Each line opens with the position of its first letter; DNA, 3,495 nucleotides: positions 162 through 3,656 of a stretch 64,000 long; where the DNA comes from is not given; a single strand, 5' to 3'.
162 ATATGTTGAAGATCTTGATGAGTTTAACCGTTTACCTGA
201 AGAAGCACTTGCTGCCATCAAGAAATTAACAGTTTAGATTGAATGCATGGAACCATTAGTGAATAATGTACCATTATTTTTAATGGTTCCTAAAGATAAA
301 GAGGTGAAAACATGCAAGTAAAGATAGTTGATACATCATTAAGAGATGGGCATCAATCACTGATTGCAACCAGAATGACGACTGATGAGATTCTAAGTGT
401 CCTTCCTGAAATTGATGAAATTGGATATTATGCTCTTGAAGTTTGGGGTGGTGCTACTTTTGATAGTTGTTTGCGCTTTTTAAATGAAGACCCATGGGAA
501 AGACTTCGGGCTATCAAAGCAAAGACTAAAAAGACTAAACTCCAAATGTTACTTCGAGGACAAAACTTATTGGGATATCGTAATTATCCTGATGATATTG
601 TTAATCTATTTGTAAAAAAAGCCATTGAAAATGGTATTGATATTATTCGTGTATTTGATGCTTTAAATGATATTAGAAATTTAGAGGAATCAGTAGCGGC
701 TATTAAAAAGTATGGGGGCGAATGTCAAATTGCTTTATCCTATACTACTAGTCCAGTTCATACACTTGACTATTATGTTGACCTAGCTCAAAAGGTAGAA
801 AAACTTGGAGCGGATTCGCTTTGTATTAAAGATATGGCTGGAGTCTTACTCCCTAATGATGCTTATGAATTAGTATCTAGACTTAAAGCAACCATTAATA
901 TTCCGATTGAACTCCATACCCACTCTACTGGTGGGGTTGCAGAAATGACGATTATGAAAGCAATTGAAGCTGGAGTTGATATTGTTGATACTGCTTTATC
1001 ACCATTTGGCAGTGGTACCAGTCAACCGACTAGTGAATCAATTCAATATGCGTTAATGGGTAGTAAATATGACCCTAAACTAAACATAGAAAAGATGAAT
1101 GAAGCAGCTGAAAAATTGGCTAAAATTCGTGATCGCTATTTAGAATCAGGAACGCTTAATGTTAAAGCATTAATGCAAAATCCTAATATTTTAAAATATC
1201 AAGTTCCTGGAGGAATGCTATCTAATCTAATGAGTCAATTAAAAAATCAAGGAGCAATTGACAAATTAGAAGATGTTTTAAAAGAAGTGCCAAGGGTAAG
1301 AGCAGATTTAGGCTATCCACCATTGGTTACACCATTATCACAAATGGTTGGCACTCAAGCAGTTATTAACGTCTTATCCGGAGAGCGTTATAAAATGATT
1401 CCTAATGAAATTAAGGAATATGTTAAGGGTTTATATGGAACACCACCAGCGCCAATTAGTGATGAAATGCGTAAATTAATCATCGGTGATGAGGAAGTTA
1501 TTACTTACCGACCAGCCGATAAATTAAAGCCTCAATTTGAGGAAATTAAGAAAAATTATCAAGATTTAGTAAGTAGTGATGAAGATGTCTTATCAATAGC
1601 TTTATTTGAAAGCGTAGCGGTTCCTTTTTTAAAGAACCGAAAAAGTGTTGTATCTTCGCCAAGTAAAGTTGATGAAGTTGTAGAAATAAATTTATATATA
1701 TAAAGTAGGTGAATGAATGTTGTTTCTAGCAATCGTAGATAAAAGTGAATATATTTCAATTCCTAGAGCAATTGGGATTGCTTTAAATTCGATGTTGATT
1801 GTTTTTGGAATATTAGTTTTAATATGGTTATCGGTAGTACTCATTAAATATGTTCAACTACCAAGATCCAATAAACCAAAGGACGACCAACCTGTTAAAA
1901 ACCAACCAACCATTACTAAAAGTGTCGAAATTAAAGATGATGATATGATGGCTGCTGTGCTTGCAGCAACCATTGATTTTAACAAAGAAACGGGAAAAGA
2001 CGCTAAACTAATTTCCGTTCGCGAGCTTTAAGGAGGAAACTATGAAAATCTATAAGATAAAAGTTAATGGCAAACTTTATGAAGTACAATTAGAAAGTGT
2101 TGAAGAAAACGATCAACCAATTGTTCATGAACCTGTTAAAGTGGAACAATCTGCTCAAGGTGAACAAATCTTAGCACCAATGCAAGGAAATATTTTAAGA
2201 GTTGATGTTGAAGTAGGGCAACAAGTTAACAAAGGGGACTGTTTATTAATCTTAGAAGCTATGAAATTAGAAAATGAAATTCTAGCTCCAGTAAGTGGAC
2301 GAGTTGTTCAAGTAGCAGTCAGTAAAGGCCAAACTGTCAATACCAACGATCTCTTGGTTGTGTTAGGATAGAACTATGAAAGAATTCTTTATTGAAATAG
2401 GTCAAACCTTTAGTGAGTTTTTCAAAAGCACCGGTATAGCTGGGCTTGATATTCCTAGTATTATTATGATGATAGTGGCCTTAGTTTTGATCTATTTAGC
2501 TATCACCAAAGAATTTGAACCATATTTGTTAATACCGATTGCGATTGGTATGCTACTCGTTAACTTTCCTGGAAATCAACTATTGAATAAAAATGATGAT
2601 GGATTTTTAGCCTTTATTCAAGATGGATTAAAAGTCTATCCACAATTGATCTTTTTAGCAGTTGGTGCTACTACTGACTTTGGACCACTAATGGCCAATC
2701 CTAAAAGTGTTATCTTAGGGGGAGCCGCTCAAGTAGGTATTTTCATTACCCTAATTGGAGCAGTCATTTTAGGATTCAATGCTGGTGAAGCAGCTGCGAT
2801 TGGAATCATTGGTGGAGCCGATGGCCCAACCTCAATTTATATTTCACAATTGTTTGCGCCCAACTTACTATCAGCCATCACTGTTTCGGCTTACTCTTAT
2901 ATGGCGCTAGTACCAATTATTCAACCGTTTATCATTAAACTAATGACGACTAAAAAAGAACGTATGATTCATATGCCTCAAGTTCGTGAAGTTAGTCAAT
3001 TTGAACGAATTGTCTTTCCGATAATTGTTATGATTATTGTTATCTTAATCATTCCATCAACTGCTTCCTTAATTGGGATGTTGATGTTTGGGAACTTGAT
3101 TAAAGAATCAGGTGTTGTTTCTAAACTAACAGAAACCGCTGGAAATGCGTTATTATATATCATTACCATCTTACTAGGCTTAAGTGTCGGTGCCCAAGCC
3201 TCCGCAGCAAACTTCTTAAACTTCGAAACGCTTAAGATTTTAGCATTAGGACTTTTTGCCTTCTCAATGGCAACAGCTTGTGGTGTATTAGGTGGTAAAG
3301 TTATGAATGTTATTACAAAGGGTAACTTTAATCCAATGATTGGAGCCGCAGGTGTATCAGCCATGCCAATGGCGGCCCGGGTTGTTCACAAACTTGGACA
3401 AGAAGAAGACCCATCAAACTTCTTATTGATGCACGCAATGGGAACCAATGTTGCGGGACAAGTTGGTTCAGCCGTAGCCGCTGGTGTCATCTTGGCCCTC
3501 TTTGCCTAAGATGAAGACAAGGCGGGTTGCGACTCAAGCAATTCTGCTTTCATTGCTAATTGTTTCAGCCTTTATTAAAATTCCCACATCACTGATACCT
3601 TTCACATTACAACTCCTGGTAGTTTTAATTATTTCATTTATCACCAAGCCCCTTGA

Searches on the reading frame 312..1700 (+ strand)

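Call 50: search_protein_families(library=pfam, proteins=[window:312-1700:+], max_evalue=0.00001)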
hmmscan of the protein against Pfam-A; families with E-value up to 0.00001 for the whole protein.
window:312-1700:+ (463 aa): 2 families
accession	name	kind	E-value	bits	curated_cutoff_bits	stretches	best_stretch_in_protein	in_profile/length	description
PF02436.23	PYC_OADA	-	6.2e-54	183.2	27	1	293-446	1-167/201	Conserved carboxylase domain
PF00682.25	HMGL-like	-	1.1e-23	84.4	29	1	2-267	1-258/260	HMGL-like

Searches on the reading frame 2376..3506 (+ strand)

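Call 50: search_protein_families(library=pfam, proteins=[window:2376-3506:+], max_evalue=0.00001)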
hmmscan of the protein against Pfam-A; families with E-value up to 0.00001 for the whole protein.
window:2376-3506:+ (377 aa): 1 family
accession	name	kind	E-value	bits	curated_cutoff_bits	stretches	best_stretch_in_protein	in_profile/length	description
PF03977.18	OAD_beta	-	6.4e-150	499.5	31.6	1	28-376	2-349/349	Na+-transporting oxaloacetate decarboxylase beta subunit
